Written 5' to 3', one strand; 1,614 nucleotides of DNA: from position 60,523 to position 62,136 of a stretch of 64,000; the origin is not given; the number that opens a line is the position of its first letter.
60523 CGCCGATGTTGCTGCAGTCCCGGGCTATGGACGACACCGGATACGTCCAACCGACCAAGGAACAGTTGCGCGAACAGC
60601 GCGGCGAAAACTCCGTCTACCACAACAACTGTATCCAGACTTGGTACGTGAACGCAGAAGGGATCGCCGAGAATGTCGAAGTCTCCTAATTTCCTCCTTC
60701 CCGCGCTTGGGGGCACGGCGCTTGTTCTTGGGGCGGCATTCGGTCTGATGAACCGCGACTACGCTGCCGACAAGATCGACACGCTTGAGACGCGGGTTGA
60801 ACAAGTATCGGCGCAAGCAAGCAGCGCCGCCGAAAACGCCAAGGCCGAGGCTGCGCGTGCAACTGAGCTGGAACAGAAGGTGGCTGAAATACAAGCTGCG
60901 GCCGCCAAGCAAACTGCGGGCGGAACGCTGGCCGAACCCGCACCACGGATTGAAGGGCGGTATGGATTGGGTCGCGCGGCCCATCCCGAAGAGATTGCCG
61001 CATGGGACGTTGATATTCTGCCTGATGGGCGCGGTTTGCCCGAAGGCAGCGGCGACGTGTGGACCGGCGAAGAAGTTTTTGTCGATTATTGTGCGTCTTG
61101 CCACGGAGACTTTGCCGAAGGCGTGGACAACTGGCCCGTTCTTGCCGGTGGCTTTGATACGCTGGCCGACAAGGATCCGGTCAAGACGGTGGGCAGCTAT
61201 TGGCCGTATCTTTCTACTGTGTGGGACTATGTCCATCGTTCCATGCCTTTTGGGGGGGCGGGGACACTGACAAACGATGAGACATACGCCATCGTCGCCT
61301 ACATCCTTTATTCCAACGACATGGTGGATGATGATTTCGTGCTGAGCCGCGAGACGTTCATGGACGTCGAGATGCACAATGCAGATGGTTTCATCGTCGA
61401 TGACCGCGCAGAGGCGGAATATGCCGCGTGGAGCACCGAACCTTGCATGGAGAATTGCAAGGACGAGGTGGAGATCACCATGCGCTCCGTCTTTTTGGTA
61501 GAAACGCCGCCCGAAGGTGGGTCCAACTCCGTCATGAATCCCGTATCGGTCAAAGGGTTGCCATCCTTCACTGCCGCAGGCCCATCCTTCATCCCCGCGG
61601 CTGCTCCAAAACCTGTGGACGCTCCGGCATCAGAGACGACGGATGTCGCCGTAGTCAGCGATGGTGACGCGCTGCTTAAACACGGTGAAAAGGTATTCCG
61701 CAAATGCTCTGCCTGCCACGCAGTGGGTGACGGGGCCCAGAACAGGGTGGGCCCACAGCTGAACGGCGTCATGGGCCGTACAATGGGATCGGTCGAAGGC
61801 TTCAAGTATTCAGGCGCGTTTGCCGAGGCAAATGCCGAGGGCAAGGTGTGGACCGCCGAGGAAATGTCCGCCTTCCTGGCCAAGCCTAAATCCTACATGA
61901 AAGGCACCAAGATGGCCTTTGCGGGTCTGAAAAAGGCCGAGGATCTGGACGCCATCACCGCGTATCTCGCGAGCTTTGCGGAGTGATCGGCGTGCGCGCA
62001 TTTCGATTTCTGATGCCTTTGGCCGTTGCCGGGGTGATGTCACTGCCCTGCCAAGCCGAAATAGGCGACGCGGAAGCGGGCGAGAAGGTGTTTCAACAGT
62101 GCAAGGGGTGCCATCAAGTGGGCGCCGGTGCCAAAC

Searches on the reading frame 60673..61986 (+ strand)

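Call 9: search_protein_families(library=pfam, proteins=[window:60673-61986:+])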
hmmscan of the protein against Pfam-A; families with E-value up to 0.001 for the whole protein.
window:60673-61986:+ (437 aa): 3 families
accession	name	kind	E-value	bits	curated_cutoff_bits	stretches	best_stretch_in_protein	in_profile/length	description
PF00034.26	Cytochrom_C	-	1.2e-18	68.6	21.3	2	132-212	4-87/90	Cytochrome c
PF13442.11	Cytochrome_CBB3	-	3.2e-12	47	27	1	131-211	5-68/68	Cytochrome C oxidase, cbb3-type, subunit III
PF14495.11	Cytochrom_C550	-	0.00094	19.3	27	0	315-357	8-49/136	Cytochrome c-550 domain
